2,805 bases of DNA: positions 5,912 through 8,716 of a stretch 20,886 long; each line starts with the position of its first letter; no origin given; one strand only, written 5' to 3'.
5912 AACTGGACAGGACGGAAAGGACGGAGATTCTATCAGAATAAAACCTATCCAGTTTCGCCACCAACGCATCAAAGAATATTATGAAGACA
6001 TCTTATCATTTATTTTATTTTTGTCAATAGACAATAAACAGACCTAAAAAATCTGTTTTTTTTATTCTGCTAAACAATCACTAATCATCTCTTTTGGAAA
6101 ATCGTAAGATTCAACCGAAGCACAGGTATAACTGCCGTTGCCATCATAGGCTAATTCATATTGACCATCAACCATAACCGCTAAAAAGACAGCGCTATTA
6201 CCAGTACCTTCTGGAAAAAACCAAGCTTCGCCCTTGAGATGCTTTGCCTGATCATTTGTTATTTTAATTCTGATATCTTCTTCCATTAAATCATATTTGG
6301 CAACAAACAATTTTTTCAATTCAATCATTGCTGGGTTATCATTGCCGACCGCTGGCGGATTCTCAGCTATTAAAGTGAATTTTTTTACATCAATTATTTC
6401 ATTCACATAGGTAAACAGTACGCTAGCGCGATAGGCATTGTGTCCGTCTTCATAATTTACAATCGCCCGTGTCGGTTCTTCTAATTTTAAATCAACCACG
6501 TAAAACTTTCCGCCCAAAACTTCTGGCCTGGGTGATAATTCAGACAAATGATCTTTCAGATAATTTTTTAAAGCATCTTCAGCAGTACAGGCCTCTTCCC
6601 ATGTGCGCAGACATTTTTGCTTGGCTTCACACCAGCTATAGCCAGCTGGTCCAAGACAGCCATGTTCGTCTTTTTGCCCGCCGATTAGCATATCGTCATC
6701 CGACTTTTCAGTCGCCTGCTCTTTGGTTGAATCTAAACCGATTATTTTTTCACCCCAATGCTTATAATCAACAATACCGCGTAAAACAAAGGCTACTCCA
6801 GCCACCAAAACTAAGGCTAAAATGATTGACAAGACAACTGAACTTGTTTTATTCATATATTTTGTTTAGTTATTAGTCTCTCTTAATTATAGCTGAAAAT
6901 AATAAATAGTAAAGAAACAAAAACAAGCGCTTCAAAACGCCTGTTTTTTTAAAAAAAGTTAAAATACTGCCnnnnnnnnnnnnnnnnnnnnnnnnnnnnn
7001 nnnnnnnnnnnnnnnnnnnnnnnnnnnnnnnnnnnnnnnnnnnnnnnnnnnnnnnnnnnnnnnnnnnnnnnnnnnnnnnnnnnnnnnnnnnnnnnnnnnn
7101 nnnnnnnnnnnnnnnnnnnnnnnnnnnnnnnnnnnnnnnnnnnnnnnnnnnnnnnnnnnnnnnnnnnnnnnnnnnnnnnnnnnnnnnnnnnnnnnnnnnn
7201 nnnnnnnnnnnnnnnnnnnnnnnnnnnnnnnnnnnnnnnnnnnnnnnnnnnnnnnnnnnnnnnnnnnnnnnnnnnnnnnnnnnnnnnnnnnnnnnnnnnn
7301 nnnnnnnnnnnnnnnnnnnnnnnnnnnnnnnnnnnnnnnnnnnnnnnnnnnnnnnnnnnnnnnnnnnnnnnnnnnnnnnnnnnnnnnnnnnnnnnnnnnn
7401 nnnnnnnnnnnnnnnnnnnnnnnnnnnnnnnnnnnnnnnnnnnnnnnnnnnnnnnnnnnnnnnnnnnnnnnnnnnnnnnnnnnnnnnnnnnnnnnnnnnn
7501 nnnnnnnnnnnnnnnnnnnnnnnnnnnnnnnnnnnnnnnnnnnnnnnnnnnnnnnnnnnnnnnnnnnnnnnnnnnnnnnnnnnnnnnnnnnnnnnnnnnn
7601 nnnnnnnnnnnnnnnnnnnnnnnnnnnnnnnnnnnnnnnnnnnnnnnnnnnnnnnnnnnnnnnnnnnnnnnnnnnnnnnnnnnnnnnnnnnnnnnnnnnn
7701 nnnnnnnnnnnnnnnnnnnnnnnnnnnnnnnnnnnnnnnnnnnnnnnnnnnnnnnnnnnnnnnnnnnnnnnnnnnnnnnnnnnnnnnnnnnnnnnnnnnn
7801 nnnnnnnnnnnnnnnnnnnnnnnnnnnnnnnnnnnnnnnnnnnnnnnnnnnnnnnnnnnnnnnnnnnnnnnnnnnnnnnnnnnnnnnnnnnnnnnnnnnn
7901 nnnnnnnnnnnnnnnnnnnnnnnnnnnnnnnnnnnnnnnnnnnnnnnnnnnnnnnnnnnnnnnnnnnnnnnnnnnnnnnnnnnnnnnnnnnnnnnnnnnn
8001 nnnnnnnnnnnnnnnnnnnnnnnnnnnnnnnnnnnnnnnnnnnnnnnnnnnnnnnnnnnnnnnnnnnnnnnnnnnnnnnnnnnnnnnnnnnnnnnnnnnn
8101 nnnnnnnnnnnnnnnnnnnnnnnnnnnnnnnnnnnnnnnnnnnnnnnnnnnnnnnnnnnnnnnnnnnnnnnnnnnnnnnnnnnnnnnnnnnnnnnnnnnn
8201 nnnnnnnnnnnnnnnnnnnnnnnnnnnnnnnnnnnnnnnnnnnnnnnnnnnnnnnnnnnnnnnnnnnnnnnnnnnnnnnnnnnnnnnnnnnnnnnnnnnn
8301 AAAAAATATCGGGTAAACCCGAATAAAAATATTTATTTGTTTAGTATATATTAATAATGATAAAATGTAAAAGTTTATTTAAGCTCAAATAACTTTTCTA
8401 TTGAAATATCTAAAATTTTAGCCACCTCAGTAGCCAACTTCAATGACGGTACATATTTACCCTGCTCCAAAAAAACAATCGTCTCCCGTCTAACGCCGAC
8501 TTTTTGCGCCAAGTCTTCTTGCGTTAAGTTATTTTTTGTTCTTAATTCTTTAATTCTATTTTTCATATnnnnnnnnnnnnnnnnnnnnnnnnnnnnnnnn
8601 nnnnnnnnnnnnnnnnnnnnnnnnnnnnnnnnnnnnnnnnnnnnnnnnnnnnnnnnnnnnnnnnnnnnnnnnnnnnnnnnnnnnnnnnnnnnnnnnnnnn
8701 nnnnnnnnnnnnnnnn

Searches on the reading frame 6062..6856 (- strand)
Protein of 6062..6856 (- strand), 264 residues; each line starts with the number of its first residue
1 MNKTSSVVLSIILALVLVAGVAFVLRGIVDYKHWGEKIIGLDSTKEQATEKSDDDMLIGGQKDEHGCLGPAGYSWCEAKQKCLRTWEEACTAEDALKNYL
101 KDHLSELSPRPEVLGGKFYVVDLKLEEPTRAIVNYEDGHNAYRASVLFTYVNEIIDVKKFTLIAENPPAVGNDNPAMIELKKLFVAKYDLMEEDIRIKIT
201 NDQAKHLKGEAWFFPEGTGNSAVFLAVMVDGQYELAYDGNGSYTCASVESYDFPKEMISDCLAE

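Call 7: search_protein_families(library=pfam, proteins=[window:6062-6856:-])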
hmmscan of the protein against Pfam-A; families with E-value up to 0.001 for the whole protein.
window:6062-6856:- (264 aa): 0 families

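Call 10: search_protein_families(library=pfam, proteins=[window:6062-6856:-], max_evalue=1)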
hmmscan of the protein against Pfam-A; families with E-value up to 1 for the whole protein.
window:6062-6856:- (264 aa): 1 family
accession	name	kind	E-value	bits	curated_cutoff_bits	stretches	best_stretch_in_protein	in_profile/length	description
PF22578.2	GGR_cat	-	0.17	12.2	27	0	197-233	22-56/88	Geranylgeranyl reductase catalytic domain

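Call 22: find_related_loci(query=window:6062-6856:-, collection=genome_contigs, flank=6000)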
Query window:6062-6856:- (264 aa) in genome_contigs; peptide patterns used: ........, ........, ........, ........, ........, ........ (x = any residue, [..] = any of these).
192 stretches matched a pattern; 108 encode a relative of the query (tblastn E <= 1e-3); the best 80 are kept; 80 distinct loci.
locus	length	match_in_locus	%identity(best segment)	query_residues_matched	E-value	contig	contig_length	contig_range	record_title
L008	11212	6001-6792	74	1-264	6e-137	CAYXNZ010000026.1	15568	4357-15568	MAG TPA_asm: uncultured Gammaproteobacteria bacterium isolate binchicken_co181_167 genome assembly, contig: NODE_6525_le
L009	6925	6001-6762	48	18-261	1e-70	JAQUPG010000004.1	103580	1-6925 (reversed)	MAG: Patescibacteria group bacterium isolate STD1_219 NODE_399_length_103580_cov_6.482035_Sandtown_D1, whole genome shot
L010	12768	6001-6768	42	1-264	2e-62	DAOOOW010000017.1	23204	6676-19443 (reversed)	MAG TPA_asm: bacterium isolate AMR_MDS_2613 NODE_2683_length_23204_cov_37.713335, whole genome shotgun sequence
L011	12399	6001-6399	61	43-176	9e-50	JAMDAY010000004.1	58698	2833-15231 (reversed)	MAG: Patescibacteria group bacterium isolate FK_Sedi_B_Bin.235 NODE_1255_length_58698_cov_20.2375, whole genome shotgun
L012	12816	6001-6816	30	42-264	5e-23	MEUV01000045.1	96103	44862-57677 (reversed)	MAG: candidate division WWE3 bacterium RBG_19FT_COMBO_34_6 rbg_19ft_combo_scaffold_656, whole genome shotgun sequence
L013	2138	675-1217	39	1-261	1e-21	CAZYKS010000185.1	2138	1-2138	MAG TPA_asm: uncultured Gammaproteobacteria bacterium isolate SRP214966_co3_413 genome assembly, contig: NODE_135246_len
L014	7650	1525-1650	81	51-92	5e-19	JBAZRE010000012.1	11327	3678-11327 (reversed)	MAG: Candidatus Paceibacterota bacterium isolate SO_2017_GW1_140 NODE_21354_length_11327_cov_1.529375_OW334_2017, whole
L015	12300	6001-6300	33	7-121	8e-19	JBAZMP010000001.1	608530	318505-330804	MAG: Patescibacteria group bacterium isolate SO_2017_LW4_46 scaffold_9_c1_LW137-91_2017, whole genome shotgun sequence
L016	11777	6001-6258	36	1-92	2e-17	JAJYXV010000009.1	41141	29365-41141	MAG: bacterium isolate FK3.bin69 NODE_1753_length_41141_cov_2.071244, whole genome shotgun sequence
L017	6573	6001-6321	37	1-127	3e-17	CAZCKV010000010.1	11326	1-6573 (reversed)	MAG TPA_asm: uncultured Gammaproteobacteria bacterium isolate SRP178699_co1_504 genome assembly, contig: NODE_7794_lengt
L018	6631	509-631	71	54-94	4e-17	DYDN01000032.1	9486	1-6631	MAG TPA_asm: Candidatus Forterrea sp. isolate IMS_BF NODE_1690_length_9490_cov_34.1596, whole genome shotgun sequence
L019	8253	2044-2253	50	21-92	6e-17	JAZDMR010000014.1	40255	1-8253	MAG: bacterium isolate MEGAHIT-group-0.67 k141_17185497, whole genome shotgun sequence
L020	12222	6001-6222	44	11-90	7e-17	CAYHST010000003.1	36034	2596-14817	MAG TPA_asm: uncultured Candidatus Saccharibacteria bacterium isolate ERP119705_co14_305 genome assembly, contig: NODE_8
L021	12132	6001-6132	66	51-94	1e-16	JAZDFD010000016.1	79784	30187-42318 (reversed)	MAG: Candidatus Iainarchaeum archaeon isolate MEGAHIT-group-0.184 k141_5762360, whole genome shotgun sequence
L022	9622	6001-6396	71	49-258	1e-16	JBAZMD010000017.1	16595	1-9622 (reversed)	MAG: Patescibacteria group bacterium isolate SO_2017_LW4_32 scaffold_6797_c1_LW137-91_2017, whole genome shotgun sequenc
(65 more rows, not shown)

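Call 29: find_related_loci(query=window:6062-6856:-, collection=metagenome_contigs, flank=4000)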
Query window:6062-6856:- (264 aa) in metagenome_contigs; peptide patterns used: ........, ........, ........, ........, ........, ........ (x = any residue, [..] = any of these).
385 stretches matched a pattern; 250 encode a relative of the query (tblastn E <= 1e-3); the best 80 are kept; 80 distinct loci.
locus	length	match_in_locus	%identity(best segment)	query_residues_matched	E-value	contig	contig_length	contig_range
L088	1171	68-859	100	1-264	0e+0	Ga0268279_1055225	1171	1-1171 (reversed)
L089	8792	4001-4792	74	1-264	3e-137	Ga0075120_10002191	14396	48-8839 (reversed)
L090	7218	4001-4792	74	1-264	3e-137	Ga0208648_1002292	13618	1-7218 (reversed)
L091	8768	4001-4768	42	1-264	9e-63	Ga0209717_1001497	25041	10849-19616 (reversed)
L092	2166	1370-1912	45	6-183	3e-52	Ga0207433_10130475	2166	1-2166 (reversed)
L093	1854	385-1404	59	57-264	2e-41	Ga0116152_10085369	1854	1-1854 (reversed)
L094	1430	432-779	51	55-166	9e-33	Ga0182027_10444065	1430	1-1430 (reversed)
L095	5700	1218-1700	39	5-166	4e-32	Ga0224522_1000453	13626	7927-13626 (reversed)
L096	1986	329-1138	29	45-264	6e-32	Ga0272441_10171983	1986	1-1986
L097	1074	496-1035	31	43-258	1e-26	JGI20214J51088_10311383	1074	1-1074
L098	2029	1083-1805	30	57-258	7e-26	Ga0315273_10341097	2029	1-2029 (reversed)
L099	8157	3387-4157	30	55-264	2e-24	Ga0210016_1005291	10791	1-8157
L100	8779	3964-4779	30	42-264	2e-23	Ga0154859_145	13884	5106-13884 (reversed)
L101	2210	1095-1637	39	1-261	6e-22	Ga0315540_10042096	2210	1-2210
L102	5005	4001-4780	29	51-258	6e-22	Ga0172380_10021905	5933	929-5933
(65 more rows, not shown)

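Call 32: find_homologous_proteins(query=window:6062-6856:-, max_evalue=1e-30)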
Query window:6062-6856:- (264 aa): 36 proteins with E <= 1e-30 among 1020 candidates.
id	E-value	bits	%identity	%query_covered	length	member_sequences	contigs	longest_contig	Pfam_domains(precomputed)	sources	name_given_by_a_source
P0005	7.4e-176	601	100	100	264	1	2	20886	-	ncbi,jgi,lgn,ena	-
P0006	1.7e-131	455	74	100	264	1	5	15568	-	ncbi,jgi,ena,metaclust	metaclust:\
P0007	3.1e-118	412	68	100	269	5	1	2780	-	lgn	-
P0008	3.8e-79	284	55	85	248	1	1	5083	-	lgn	-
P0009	5.4e-68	247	48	92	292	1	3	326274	-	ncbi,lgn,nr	ncbi:MAG: hypothetical protein PHZ04_01535 [Patescibacteria group bacterium]|nr:hypothetical protein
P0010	2.0e-66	242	49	80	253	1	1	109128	-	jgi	-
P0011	1.4e-63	233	43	97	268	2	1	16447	-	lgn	-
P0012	8.7e-61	224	46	84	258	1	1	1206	-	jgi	jgi:hypothetical protein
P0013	2.8e-60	222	42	100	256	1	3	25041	-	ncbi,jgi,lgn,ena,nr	ncbi:MAG TPA: hypothetical protein PLK76_03860 [bacterium]|nr:hypothetical protein [bacterium]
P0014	2.6e-59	219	41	98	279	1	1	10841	-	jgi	jgi:hypothetical protein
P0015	2.9e-57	212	46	82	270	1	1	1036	-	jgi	-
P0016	1.0e-56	210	45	80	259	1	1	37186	-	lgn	-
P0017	1.1e-54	204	43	84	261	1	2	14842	-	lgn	-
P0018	2.4e-53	199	43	83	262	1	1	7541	-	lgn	-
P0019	2.9e-50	189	59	44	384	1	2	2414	-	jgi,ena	-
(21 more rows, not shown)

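Call 33: find_encoding_contigs(protein=P0007, flank=5000)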
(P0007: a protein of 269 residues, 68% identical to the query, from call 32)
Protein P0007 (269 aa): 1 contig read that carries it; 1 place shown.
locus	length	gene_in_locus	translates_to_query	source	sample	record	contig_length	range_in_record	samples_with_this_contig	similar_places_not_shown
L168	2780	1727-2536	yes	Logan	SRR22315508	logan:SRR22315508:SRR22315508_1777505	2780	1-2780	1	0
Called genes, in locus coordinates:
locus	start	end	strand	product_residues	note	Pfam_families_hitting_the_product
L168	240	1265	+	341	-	-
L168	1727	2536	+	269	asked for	-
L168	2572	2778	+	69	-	?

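Call 34: find_encoding_contigs(protein=P0008, flank=5000)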
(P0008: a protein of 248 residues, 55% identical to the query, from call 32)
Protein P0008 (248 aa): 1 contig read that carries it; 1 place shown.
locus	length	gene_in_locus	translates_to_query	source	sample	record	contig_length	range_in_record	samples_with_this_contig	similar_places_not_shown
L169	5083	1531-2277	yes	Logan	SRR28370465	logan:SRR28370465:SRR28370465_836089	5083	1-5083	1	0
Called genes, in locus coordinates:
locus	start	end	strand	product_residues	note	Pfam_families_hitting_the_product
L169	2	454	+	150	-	?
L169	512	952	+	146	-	-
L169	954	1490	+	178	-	-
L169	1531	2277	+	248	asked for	-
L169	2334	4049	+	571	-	-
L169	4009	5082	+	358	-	?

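Call 35: find_encoding_contigs(protein=P0005, flank=3000)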
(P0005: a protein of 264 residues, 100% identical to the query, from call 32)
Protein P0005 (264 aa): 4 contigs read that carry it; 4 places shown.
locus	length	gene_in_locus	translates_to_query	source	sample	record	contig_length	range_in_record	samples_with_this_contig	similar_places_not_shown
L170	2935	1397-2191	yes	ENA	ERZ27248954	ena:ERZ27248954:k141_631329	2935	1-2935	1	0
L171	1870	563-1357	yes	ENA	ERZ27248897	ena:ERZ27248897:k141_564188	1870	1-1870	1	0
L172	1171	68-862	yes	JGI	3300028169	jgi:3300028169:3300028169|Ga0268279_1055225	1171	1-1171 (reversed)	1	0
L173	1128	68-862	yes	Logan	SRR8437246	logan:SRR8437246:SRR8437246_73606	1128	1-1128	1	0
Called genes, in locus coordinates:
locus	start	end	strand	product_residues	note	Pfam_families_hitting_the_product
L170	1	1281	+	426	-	?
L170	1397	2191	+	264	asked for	-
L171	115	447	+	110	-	PF01554:MatE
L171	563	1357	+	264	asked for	-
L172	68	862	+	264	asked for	-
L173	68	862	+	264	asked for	-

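Call 95: search_protein_families(library=pfam, proteins=[L008:7851-8849:-, L008:7537-7875:-, L008:9018-9818:+, L008:9946-10932:-, L008:7109-7348:+], max_evalue=0.1)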
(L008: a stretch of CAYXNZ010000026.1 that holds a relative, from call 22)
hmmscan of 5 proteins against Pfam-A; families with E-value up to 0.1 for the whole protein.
L008:7851-8849:- (332 aa): 4 families
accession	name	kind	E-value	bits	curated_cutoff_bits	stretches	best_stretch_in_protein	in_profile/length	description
PF04055.27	Radical_SAM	-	6.2e-12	46.4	29.5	1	97-259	3-158/166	Radical SAM superfamily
PF21016.3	RlmN_N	-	0.00041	20.5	24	1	10-50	18-58/60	Ribosomal RNA large subunit methyltransferase N-terminal domain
PF13353.11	Fer4_12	-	0.00077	20.2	22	1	89-171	3-81/137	4Fe-4S single cluster domain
PF19238.5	Radical_SAM_2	-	0.019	15.1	26.7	1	202-270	79-143/151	Radical SAM-like domain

L008:7537-7875:- (112 aa): 0 families

L008:9018-9818:+ (266 aa): 1 family
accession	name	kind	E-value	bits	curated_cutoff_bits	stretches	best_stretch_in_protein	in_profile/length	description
PF13133.11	DUF3949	-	0.059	14.3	25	0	8-32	10-34/61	Protein of unknown function (DUF3949)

L008:9946-10932:- (328 aa): 2 families
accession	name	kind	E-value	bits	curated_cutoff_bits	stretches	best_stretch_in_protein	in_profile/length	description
PF04055.27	Radical_SAM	-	8e-06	26.6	29.5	1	15-95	73-152/166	Radical SAM superfamily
PF20405.4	DUF6695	-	0.02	15.6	25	0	256-300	33-76/79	DUF6695 C-terminal domain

L008:7109-7348:+ (79 aa): 0 families

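Call 107: search_protein_families(library=ncbifam, proteins=[window:6062-6856:-], max_evalue=0.01)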
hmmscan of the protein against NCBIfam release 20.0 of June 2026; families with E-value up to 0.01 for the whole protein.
window:6062-6856:- (264 aa): 0 families

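Call 108: search_protein_families(library=padloc, proteins=[window:6062-6856:-], max_evalue=0.01)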
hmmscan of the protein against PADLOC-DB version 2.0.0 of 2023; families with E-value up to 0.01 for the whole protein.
window:6062-6856:- (264 aa): 0 families

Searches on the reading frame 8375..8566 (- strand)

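Call 92: search_protein_families(library=pfam, proteins=[window:8375-8566:-], max_evalue=0.01)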
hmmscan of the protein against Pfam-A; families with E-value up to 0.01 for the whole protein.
window:8375-8566:- (63 aa): 11 families
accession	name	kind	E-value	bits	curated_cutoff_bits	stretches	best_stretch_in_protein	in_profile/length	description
PF01381.28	HTH_3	-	1.7e-15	57.2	23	1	5-59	1-55/55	Helix-turn-helix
PF12844.13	HTH_19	-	1.4e-10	41.3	30.2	1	3-62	2-61/64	Helix-turn-helix domain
PF13560.12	HTH_31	-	2.6e-07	31.3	27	1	4-55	5-57/64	Helix-turn-helix domain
PF13443.12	HTH_26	-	2.8e-05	24.7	22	1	4-62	1-60/63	Cro/C1-type HTH DNA-binding domain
PF13413.12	HTH_25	-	0.001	19.3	24.6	1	5-38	2-35/62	Helix-turn-helix domain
PF17762.8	HTH_ParB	-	0.0015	19.1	22.6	1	5-30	12-37/102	ParB HTH domain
PF13545.12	HTH_Crp_2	-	0.0028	18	27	1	12-30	21-39/70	Crp-like helix-turn-helix domain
PF04545.22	Sigma70_r4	-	0.003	17.5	24.1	0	8-30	15-37/50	Sigma-70, region 4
PF13744.12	HTH_37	-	0.0078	16.4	27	0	4-37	22-55/80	Helix-turn-helix domain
PF00376.29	MerR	-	0.0096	16.2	28.2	0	18-35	4-21/38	MerR family regulatory protein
PF08279.18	HTH_11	-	0.0098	16.2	25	0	6-31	7-33/55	HTH domain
